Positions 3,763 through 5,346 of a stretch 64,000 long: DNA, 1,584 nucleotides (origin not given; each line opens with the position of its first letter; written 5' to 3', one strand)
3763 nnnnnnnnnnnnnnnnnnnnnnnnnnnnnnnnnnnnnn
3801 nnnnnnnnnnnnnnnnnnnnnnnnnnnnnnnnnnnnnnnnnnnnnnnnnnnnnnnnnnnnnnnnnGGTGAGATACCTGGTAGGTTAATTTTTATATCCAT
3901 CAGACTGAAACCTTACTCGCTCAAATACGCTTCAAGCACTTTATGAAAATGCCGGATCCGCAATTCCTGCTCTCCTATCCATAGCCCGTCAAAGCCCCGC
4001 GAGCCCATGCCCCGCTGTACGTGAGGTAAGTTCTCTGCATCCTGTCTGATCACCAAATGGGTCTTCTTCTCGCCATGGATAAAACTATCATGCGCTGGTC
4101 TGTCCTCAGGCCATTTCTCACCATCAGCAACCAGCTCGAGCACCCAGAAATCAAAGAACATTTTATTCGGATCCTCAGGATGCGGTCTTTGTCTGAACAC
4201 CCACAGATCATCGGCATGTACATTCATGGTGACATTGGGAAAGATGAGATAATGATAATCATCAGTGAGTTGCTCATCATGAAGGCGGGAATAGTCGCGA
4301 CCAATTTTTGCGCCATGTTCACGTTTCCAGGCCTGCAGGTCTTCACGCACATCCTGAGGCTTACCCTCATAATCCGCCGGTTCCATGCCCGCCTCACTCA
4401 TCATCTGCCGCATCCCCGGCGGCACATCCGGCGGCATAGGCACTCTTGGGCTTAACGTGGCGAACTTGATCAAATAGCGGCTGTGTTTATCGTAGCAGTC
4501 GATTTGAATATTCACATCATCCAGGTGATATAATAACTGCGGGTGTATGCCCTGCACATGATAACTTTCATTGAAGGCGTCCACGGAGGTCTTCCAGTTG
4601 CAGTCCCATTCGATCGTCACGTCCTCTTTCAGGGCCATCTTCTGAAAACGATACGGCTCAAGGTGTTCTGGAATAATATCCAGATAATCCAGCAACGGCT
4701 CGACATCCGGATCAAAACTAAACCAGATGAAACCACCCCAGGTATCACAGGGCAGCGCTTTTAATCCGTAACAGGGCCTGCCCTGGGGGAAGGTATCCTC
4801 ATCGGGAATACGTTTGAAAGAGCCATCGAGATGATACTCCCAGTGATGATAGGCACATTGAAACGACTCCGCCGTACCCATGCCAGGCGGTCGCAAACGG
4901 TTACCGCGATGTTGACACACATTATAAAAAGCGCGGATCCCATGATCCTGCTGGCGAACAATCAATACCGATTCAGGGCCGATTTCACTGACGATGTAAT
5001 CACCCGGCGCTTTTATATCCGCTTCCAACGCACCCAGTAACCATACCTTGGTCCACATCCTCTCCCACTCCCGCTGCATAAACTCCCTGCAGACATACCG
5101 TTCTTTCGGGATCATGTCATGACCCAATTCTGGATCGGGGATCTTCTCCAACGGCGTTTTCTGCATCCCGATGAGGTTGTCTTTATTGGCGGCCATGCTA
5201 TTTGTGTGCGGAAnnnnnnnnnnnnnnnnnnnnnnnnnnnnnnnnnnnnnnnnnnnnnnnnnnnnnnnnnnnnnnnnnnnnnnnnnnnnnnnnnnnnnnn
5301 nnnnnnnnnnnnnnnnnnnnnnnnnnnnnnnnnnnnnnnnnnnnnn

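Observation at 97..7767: TetR-controlled hybrid catabolic operon (two SDRs, Rieske oxygenase, TPP E1alpha/E1beta, lipoyl E2) with island-like context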

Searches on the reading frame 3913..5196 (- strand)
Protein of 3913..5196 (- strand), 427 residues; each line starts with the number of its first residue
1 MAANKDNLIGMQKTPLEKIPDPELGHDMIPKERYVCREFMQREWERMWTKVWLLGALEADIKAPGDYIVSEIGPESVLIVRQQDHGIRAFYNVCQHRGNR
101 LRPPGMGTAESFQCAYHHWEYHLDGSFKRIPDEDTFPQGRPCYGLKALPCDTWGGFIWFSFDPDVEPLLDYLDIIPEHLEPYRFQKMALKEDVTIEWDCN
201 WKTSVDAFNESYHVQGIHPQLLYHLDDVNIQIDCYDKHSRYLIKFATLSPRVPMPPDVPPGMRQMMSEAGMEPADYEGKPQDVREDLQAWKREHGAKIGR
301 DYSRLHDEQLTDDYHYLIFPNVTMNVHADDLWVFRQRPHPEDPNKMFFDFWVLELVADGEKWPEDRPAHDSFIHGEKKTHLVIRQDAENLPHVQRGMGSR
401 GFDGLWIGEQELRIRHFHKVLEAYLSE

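Call 3: search_protein_families(library=ncbifam, proteins=[window:3913-5196:-], max_evalue=0.00001)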
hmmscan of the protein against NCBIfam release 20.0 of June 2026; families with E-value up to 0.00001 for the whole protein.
window:3913-5196:- (427 aa): 5 families
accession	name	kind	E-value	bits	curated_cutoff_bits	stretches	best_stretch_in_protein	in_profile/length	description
NF058607.1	GlBtMonoOxGbcA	equivalog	1.5e-36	125.8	670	1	28-227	32-231/420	glycine betaine monooxygenase oxygenase subunit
NF042946.1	3PPDioc_HcaE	equivalog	1.3e-25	90.3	830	1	33-218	20-214/450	3-phenylpropionate/cinnamic acid dioxygenase subunit alpha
NF041684.1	ant_diox_AndAc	equivalog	2.1e-20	72.7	750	1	27-218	21-222/418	anthranilate 1,2-dioxygenase large subunit AndAc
TIGR03229.1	benzo_1_2_benA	equivalog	5.2e-18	65.1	780.95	1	23-218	10-215/433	benzoate 1,2-dioxygenase large subunit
TIGR03228.1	anthran_1_2_A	equivalog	2.1e-17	63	671.9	1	28-220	15-215/438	anthranilate 1,2-dioxygenase large subunit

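Call 4: search_protein_families(library=pfam, proteins=[window:3913-5196:-], max_evalue=0.001)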
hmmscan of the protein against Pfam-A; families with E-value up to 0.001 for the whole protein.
window:3913-5196:- (427 aa): 2 families
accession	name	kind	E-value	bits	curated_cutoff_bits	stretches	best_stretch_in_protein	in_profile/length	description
PF00848.25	Ring_hydroxyl_A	-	1.6e-28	100.5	24.9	1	186-426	3-207/208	Ring hydroxylating alpha subunit (catalytic domain)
PF00355.32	Rieske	-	5.2e-15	55.6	20.3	1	52-136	2-84/88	Rieske [2Fe-2S] domain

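Call 5: find_encoding_contigs(protein=window:3913-5196:-, flank=10000, max_places=8)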
Protein window:3913-5196:- (427 aa): no gene with exactly this product is on record in the collection.

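Call 7: find_homologous_proteins(query=window:3913-5196:-, max_evalue=1e-10)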
Query window:3913-5196:- (427 aa): 1856 proteins with E <= 1e-10 among 3263 candidates; the best 120 are listed.
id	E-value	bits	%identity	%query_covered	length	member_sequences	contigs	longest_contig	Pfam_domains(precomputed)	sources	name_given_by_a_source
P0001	6.5e-259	878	82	100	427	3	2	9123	PF00355.33,PF00848.26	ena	-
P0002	1.4e-252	857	81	100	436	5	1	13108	PF00355.33,PF00848.26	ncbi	ncbi:MAG: aromatic ring-hydroxylating oxygenase subunit alpha [Gammaproteobacteria bacterium]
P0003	6.6e-240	815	77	100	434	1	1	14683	PF00355.33,PF00848.26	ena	-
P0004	7.1e-229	779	73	100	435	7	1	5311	PF00355.33,PF00848.26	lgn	-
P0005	3.7e-220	750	71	100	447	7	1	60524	PF00355.33,PF00848.26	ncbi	ncbi:MAG: aromatic ring-hydroxylating dioxygenase subunit alpha [Gammaproteobacteria bacterium]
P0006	6.2e-216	736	70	97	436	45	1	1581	PF00355.33,PF00848.26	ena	-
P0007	2.4e-212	724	68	100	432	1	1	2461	PF00355.33,PF00848.26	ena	-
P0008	1.8e-210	718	67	100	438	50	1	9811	PF00355.33,PF00848.26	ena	-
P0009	9.0e-210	716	68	96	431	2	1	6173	PF00355.33,PF00848.26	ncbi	-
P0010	1.7e-209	715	69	96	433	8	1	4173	PF00355.33,PF00848.26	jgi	jgi:phenylpropionate dioxygenase-like ring-hydroxylating dioxygenase large terminal subunit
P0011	3.6e-209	714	69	96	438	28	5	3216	PF00355.33,PF00848.26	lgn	-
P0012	1.1e-208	712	70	96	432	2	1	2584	PF00355.33,PF00848.26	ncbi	-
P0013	4.5e-208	710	68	100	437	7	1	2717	PF00355.33,PF00848.26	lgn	-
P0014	1.2e-207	709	69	96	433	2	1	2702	PF00355.33,PF00848.26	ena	-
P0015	9.2e-207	706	69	96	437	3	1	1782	PF00355.33,PF00848.26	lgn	-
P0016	1.2e-206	705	69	97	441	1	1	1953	PF00355.33,PF00848.26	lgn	-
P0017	7.1e-206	703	68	100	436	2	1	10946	PF00355.33,PF00848.26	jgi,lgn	-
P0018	1.3e-205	702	69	96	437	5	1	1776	PF00355.33,PF00848.26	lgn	-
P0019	1.6e-205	702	68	97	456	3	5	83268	PF00355.33,PF00848.26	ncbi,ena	-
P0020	5.3e-205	700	67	100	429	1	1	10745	PF00355.33,PF00848.26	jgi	-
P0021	1.6e-204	698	68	96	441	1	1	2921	PF00355.33,PF00848.26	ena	-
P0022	1.0e-203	696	66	96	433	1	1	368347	PF00355.33,PF00848.26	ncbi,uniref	ncbi:aromatic ring-hydroxylating oxygenase subunit alpha [Elongatibacter sediminis]|uniref:Aromatic 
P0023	2.7e-203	694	70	97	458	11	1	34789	PF00355.33,PF00848.26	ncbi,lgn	-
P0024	6.6e-203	693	68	96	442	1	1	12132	PF00355.33,PF00848.26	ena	-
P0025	1.2e-202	692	67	96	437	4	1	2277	PF00355.33,PF00848.26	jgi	jgi:phenylpropionate dioxygenase-like ring-hydroxylating dioxygenase large terminal subunit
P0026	1.8e-202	692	67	97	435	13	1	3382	PF00355.33,PF00848.26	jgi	jgi:phenylpropionate dioxygenase-like ring-hydroxylating dioxygenase large terminal subunit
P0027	1.8e-202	692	69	97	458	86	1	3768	PF00355.33,PF00848.26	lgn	-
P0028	2.2e-202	691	66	97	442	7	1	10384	PF00355.33,PF00848.26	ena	-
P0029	2.4e-202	691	68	97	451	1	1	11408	PF00355.33,PF00848.26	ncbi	-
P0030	2.0e-200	685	68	97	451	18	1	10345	PF00355.33,PF00848.26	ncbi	ncbi:MAG: aromatic ring-hydroxylating oxygenase subunit alpha [Steroidobacteraceae bacterium]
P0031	7.0e-200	683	67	96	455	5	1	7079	PF00355.33,PF00848.26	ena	-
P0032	1.3e-199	682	67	97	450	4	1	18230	PF00355.33,PF00848.26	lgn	-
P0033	2.1e-199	681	67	96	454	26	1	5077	PF00355.33,PF00848.26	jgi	jgi:phenylpropionate dioxygenase-like ring-hydroxylating dioxygenase large terminal subunit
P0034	2.6e-199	681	67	97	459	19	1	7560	PF00355.33,PF00848.26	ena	-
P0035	3.3e-199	681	65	97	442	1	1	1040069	PF00355.33,PF00848.26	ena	-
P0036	3.6e-199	681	66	97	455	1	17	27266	PF00355.33,PF00848.26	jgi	jgi:phenylpropionate dioxygenase-like ring-hydroxylating dioxygenase large terminal subunit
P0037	1.4e-198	679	66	96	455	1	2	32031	PF00355.33,PF00848.26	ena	-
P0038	1.5e-198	679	68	97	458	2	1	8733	PF00355.33,PF00848.26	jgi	-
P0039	1.9e-198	678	67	97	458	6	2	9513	PF00355.33,PF00848.26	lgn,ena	-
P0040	2.6e-198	678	67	96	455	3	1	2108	PF00355.33,PF00848.26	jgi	jgi:phenylpropionate dioxygenase-like ring-hydroxylating dioxygenase large terminal subunit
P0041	2.6e-198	678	66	97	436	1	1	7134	PF00355.33,PF00848.26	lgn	-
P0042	3.0e-198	678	66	96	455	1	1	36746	PF00355.33,PF00848.26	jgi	jgi:phenylpropionate dioxygenase-like ring-hydroxylating dioxygenase large terminal subunit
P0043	4.7e-198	677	67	97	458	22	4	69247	PF00355.33,PF00848.26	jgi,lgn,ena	jgi:phenylpropionate dioxygenase-like ring-hydroxylating dioxygenase large terminal subunit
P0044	4.9e-198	677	67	96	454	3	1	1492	PF00355.33,PF00848.26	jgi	jgi:phenylpropionate dioxygenase-like ring-hydroxylating dioxygenase large terminal subunit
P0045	5.1e-198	677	67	96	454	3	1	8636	PF00355.33,PF00848.26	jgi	jgi:phenylpropionate dioxygenase-like ring-hydroxylating dioxygenase large terminal subunit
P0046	8.8e-198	676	67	96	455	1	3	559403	PF00355.33,PF00848.26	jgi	jgi:phenylpropionate dioxygenase-like ring-hydroxylating dioxygenase large terminal subunit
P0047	1.4e-197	675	66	96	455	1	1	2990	PF00355.33,PF00848.26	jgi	jgi:phenylpropionate dioxygenase-like ring-hydroxylating dioxygenase large terminal subunit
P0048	2.2e-197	675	67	96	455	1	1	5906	PF00355.33,PF00848.26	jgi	jgi:phenylpropionate dioxygenase-like ring-hydroxylating dioxygenase large terminal subunit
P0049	2.3e-197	675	67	96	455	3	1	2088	PF00355.33,PF00848.26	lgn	-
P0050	3.3e-197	674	66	96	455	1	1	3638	PF00355.33,PF00848.26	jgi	-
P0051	4.7e-197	674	67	96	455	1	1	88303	PF00355.33,PF00848.26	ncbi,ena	-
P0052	5.3e-197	674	66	96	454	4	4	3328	PF00355.33,PF00848.26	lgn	-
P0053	6.2e-197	673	67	97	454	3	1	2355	PF00355.33,PF00848.26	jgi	jgi:phenylpropionate dioxygenase-like ring-hydroxylating dioxygenase large terminal subunit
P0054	6.2e-197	673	67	97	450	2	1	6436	PF00355.33,PF00848.26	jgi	jgi:phenylpropionate dioxygenase-like ring-hydroxylating dioxygenase large terminal subunit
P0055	9.9e-197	673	66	96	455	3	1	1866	PF00355.33,PF00848.26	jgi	jgi:phenylpropionate dioxygenase-like ring-hydroxylating dioxygenase large terminal subunit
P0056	1.0e-196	673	65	96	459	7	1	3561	PF00355.33,PF00848.26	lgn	-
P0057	1.2e-196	672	67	96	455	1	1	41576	PF00355.33,PF00848.26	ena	-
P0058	1.3e-196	672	67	96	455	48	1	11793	PF00355.33,PF00848.26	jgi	jgi:phenylpropionate dioxygenase-like ring-hydroxylating dioxygenase large terminal subunit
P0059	1.4e-196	672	66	96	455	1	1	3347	PF00355.33,PF00848.26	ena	-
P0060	1.5e-196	672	67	97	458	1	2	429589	PF00355.33,PF00848.26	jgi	jgi:phenylpropionate dioxygenase-like ring-hydroxylating dioxygenase large terminal subunit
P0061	1.9e-196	672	67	96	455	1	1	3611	PF00355.33,PF00848.26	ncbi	ncbi:MAG: hypothetical protein RL261_169 [Pseudomonadota bacterium]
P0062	2.2e-196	671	67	96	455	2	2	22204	PF00355.33,PF00848.26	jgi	jgi:phenylpropionate dioxygenase-like ring-hydroxylating dioxygenase large terminal subunit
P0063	2.3e-196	671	66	96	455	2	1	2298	PF00355.33,PF00848.26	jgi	jgi:phenylpropionate dioxygenase-like ring-hydroxylating dioxygenase large terminal subunit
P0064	2.4e-196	671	66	97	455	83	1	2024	PF00355.33,PF00848.26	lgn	-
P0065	2.5e-196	671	66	96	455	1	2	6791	PF00355.33,PF00848.26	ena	-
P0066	3.0e-196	671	66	96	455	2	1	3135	PF00355.33,PF00848.26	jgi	-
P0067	3.3e-196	671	67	96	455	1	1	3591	PF00355.33,PF00848.26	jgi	-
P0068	3.8e-196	671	66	96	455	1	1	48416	PF00355.33,PF00848.26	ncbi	-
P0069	4.3e-196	671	66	96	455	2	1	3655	PF00355.33,PF00848.26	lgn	-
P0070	6.6e-196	670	66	96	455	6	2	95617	PF00355.33,PF00848.26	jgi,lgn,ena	-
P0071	9.9e-196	669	64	100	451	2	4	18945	PF00355.33,PF00848.26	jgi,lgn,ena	jgi:phenylpropionate dioxygenase-like ring-hydroxylating dioxygenase large terminal subunit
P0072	1.1e-195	669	66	97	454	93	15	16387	PF00355.33,PF00848.26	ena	-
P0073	1.4e-195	669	66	96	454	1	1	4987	PF00355.33,PF00848.26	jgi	jgi:phenylpropionate dioxygenase-like ring-hydroxylating dioxygenase large terminal subunit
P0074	2.1e-195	668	66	96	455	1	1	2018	PF00355.33,PF00848.26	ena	-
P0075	2.1e-195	668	66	96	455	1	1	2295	PF00355.33,PF00848.26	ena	-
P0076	2.5e-195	668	66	96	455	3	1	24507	PF00355.33,PF00848.26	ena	-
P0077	2.9e-195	668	66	96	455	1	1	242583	PF00355.33,PF00848.26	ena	-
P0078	2.9e-195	668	66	96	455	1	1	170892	PF00355.33,PF00848.26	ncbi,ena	-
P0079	3.3e-195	668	65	96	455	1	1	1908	PF00355.33,PF00848.26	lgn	-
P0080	3.3e-195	668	66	96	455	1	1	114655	PF00355.33,PF00848.26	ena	-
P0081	3.5e-195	668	65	96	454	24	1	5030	PF00355.33,PF00848.26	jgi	jgi:phenylpropionate dioxygenase-like ring-hydroxylating dioxygenase large terminal subunit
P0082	3.7e-195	667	66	96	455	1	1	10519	PF00355.33,PF00848.26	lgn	-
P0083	4.1e-195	667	66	96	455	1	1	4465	PF00355.33,PF00848.26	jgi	jgi:phenylpropionate dioxygenase-like ring-hydroxylating dioxygenase large terminal subunit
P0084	5.3e-195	667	66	96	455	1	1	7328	PF00355.33,PF00848.26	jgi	-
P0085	6.2e-195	667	66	96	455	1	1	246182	PF00355.33,PF00848.26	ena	-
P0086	6.8e-195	667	66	96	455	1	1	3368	PF00355.33,PF00848.26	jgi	-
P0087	7.6e-195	666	66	96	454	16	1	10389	PF00355.33,PF00848.26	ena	-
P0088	7.8e-195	666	66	97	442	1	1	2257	PF00355.33,PF00848.26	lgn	-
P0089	8.2e-195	666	66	96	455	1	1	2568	PF00355.33,PF00848.26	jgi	-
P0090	8.8e-195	666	65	96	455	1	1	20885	PF00355.33,PF00848.26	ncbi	-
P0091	1.4e-194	666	66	96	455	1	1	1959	PF00355.33,PF00848.26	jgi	-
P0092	1.7e-194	665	66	97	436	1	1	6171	PF00355.33,PF00848.26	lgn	-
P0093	2.2e-194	665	66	96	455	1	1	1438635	PF00355.33,PF00848.26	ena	-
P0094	2.4e-194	665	64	100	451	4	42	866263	PF00355.33,PF00848.26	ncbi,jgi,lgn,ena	jgi:phenylpropionate dioxygenase-like ring-hydroxylating dioxygenase large terminal subunit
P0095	2.4e-194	665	65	96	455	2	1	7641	PF00355.33,PF00848.26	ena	-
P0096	2.8e-194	665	66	96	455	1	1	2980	PF00355.33,PF00848.26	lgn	-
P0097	4.2e-194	664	66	96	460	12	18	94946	PF00355.33,PF00848.26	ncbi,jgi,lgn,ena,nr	ncbi:MAG: aromatic ring-hydroxylating dioxygenase subunit alpha [Gammaproteobacteria bacterium]|jgi:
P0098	6.2e-194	663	66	96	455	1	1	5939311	PF00355.33,PF00848.26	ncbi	-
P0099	6.5e-194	663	66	96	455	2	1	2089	PF00355.33,PF00848.26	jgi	-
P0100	7.1e-194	663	66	96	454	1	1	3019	PF00355.33,PF00848.26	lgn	-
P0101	1.2e-193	663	65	97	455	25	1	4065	PF00355.33,PF00848.26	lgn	-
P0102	1.4e-193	662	65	96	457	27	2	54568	PF00355.33,PF00848.26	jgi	jgi:phenylpropionate dioxygenase-like ring-hydroxylating dioxygenase large terminal subunit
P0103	1.4e-193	662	66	96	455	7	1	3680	PF00355.33,PF00848.26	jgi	jgi:phenylpropionate dioxygenase-like ring-hydroxylating dioxygenase large terminal subunit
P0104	1.4e-193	662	64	97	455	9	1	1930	PF00355.33,PF00848.26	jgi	-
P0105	3.6e-193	661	67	96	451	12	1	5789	PF00355.33,PF00848.26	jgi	jgi:phenylpropionate dioxygenase-like ring-hydroxylating dioxygenase large terminal subunit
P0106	3.7e-193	661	66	95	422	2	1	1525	PF00355.33,PF00848.26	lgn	-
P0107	3.7e-193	661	65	96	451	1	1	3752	PF00355.33,PF00848.26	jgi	jgi:phenylpropionate dioxygenase-like ring-hydroxylating dioxygenase large terminal subunit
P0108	4.2e-193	661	65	96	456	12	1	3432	PF00355.33,PF00848.26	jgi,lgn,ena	jgi:phenylpropionate dioxygenase-like ring-hydroxylating dioxygenase large terminal subunit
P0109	4.2e-193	661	66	97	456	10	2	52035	PF00355.33,PF00848.26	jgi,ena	-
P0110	4.4e-193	661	65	97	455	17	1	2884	PF00355.33,PF00848.26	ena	-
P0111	4.7e-193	661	65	96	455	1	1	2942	PF00355.33,PF00848.26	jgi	-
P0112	7.3e-193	660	66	96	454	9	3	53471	PF00355.33,PF00848.26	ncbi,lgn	-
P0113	7.5e-193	660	66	97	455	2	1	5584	PF00355.33,PF00848.26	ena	-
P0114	9.1e-193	660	65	96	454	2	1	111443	PF00355.33,PF00848.26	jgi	jgi:phenylpropionate dioxygenase-like ring-hydroxylating dioxygenase large terminal subunit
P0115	1.1e-192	659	65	97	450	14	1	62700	PF00355.33,PF00848.26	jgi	-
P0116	2.8e-192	658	66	97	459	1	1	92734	PF00355.33,PF00848.26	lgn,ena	-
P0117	2.9e-192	658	65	96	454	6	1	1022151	PF00355.33,PF00848.26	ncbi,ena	-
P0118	3.3e-192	658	64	97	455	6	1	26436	PF00355.33,PF00848.26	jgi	jgi:phenylpropionate dioxygenase-like ring-hydroxylating dioxygenase large terminal subunit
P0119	3.8e-192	658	66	96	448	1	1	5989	PF00355.33,PF00848.26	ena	-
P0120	6.2e-192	657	66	97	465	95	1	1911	PF00355.33,PF00848.26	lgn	-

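Call 8: find_related_loci(query=window:3913-5196:-, collection=genome_contigs, flank=10000)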
Query window:3913-5196:- (427 aa) in genome_contigs; peptide patterns used: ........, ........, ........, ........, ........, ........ (x = any residue, [..] = any of these).
149 stretches matched a pattern; 140 encode a relative of the query (tblastn E <= 1e-3); the best 80 are kept; 80 distinct loci.
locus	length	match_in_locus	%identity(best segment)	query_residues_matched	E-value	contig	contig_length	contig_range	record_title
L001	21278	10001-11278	82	1-426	0e+0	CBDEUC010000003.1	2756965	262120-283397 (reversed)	MAG: Gammaproteobacteria bacterium isolate 8e3bc6ce-b841-443b-bc1b-2004cf7c1c0e genome assembly, contig: contig_3, whole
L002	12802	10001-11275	81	1-425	0e+0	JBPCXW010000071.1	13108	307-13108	MAG: Gammaproteobacteria bacterium isolate MAG_seacave_26 S1Ck127_12251727, whole genome shotgun sequence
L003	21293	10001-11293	77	1-425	0e+0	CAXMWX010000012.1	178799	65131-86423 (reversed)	MAG: Gammaproteobacteria bacterium isolate f2056530-3023-4fc6-a5f8-b9ce68973d47 genome assembly, contig: contig_12, whol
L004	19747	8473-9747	68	4-425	0e+0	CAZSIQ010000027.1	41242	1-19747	MAG TPA_asm: uncultured Woeseiaceae bacterium isolate SRP135972_co1_277 genome assembly, contig: NODE_625_length_41242_c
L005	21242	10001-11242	70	11-425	0e+0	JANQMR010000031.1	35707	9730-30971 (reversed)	MAG: Woeseiaceae bacterium isolate PL25b_bin.32 k99_3376694, whole genome shotgun sequence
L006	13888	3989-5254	69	3-425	0e+0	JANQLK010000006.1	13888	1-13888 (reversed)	MAG: Woeseiaceae bacterium isolate PL25a_bin.57 k99_1082038, whole genome shotgun sequence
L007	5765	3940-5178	70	12-425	0e+0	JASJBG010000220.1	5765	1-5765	MAG: Woeseiaceae bacterium isolate MO_074.B2 MO_074.c_6432, whole genome shotgun sequence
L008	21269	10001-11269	68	6-425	0e+0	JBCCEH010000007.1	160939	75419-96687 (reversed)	MAG: Pseudomonadota bacterium isolate P01_B01_bin.102 k141_669046_length_160939_cov_32.4753, whole genome shotgun sequen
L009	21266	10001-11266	68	3-425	0e+0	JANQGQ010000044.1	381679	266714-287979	MAG: Woeseiaceae bacterium isolate PL23b_bin.52 k99_1634393, whole genome shotgun sequence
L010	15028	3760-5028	68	1-425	0e+0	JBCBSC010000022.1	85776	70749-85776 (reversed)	MAG: Pseudomonadota bacterium isolate J06638_14 k141_368314_length_85776_cov_28.0000, whole genome shotgun sequence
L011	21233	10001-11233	70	14-425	0e+0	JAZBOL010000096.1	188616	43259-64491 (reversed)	MAG: Lysobacterales bacterium isolate bin.665 k117_6466498, whole genome shotgun sequence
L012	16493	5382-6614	69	14-425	0e+0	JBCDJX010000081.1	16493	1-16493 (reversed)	MAG: Pseudomonadota bacterium isolate P01_H01_bin.45 k141_693933_length_16493_cov_32.3559, whole genome shotgun sequence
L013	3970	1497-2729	71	14-425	0e+0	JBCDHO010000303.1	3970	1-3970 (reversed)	MAG: Pseudomonadota bacterium isolate P01_H01_bin.158 k141_859925_length_3970_cov_9.0000, whole genome shotgun sequence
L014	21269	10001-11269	67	1-425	0e+0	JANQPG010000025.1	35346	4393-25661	MAG: Woeseiaceae bacterium isolate IP29b_bin.156 k99_2754139, whole genome shotgun sequence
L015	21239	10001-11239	69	12-425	0e+0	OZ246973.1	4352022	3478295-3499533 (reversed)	MAG: Woeseiaceae bacterium isolate b23f494e-b508-4bf2-85c1-ed8b7ae4e92f genome assembly, chromosome: 1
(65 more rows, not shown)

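Call 11: search_solved_structures(query=window:3913-5196:-, max_evalue=0.00001)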
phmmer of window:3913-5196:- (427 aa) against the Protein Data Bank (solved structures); distinct sequences matched with E-value up to 0.00001: 30.
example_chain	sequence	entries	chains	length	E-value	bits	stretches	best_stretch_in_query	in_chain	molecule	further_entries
5xbp_A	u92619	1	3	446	7.1e-29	104.3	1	37-222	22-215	3NT oxygenase alpha subunit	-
4hjl_A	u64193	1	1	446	8.3e-29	104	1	37-221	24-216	Naphthalene 1,2-dioxygenase subunit alpha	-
2hmj_A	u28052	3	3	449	8.4e-29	104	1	37-221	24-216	Naphthalene 1,2-dioxygenase alpha subunit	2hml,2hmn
1eg9_A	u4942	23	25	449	8.5e-29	104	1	37-221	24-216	PROTEIN (NAPHTHALENE 1,2-DIOXYGENASE ALPHA SUBUNIT) | NAPHTHALENE 1,2-DIOXYGENASE | NAPHTHALENE 1,2-DIOXYGENASE ALPHA SUBUNIT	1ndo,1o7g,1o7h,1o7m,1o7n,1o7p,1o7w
2bmo_A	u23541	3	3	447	1.1e-28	103.6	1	37-220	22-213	OXYGENASE-ALPHA NBDO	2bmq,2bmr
9jp5_A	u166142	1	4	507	7.7e-27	97.6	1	24-220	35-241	Phthalate 3,4-dioxygenase alpha subunit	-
8k0a_A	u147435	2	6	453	2e-26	96.2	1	33-220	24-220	3-phenylpropionate/cinnamic acid dioxygenase subunit alpha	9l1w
6y9c_A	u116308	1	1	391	4.1e-26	95.2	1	9-244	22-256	Carnitine monooxygenase oxygenase subunit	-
6y8j_A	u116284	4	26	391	5.8e-26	94.6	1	9-244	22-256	Carnitine monooxygenase oxygenase subunit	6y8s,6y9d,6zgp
3n0q_A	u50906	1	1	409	2.1e-24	89.5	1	24-224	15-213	Putative aromatic-ring hydroxylating dioxygenase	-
3en1_A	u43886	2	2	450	1e-23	87.3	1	30-214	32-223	Benzene 1,2-dioxygenase subunit alpha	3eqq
1uli_A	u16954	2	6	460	2.2e-23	86.2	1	34-214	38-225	biphenyl dioxygenase large subunit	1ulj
1wql_A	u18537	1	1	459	3.3e-23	85.6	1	36-214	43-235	iron-sulfur protein large subunit of cumene dioxygenase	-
2ckf_A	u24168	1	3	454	2.3e-22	82.8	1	36-222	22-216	RING-HYDROXYLATING DIOXYGENASE ALPHA SUBUNIT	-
2gbw_A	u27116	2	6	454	2.7e-22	82.6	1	41-222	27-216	Biphenyl 2,3-Dioxygenase Alpha Subunit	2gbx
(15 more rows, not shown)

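Call 15: find_encoding_contigs(protein=P0022, flank=10000, max_places=2)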
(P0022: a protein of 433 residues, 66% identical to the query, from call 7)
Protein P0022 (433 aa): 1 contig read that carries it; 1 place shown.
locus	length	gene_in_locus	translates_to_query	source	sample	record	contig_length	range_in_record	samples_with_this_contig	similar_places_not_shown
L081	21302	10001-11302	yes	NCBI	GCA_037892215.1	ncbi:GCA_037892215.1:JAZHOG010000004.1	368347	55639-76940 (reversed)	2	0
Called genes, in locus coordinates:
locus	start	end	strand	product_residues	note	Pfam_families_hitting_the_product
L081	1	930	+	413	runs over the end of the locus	PF00389:2-Hacid_dh, PF02826:2-Hacid_dh_C, PF01842:ACT (weak), PF22629:ACT_AHAS_ss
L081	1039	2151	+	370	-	-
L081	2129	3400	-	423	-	PF00149:Metallophos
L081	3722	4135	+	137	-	-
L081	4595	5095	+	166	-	-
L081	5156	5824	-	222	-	PF00440:TetR_N, PF17940:TetR_C_31 (weak)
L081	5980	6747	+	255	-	PF00106:adh_short, PF08659:KR, PF13561:adh_short_C2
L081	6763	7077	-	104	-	PF00111:Fer2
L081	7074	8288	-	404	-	PF01266:DAO (faint), PF05834:Lycopene_cycl (faint), PF07992:Pyr_redox_2, PF13738:Pyr_redox_3 (weak), PF00070:Pyr_redox, PF14759:Reductase_C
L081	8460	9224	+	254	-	PF00106:adh_short, PF08659:KR (weak), PF13561:adh_short_C2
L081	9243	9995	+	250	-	PF06283:ThuA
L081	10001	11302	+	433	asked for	PF00355:Rieske, PF00848:Ring_hydroxyl_A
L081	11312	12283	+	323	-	PF00676:E1_dh, PF02775:TPP_enzyme_C (faint)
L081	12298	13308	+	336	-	PF02779:Transket_pyr, PF02780:Transketolase_C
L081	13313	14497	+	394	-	PF00364:Biotin_lipoyl, PF02817:E3_binding, PF00198:2-oxoacid_dh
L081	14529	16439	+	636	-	PF13360:PQQ_2, PF01011:PQQ, PF13570:Beta-prop_ACSF4 (weak), PF13360:PQQ_2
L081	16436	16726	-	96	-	PF03992:ABM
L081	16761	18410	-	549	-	PF00501:AMP-binding, PF13193:AMP-binding_C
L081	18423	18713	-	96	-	PF03992:ABM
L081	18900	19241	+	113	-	PF00355:Rieske, PF13806:Rieske_2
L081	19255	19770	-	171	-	PF13669:Glyoxalase_4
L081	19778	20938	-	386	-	PF02771:Acyl-CoA_dh_N, PF02770:Acyl-CoA_dh_M, PF00441:Acyl-CoA_dh_1, PF08028:Acyl-CoA_dh_2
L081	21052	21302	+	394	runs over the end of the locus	PF02515:CoA_transf_3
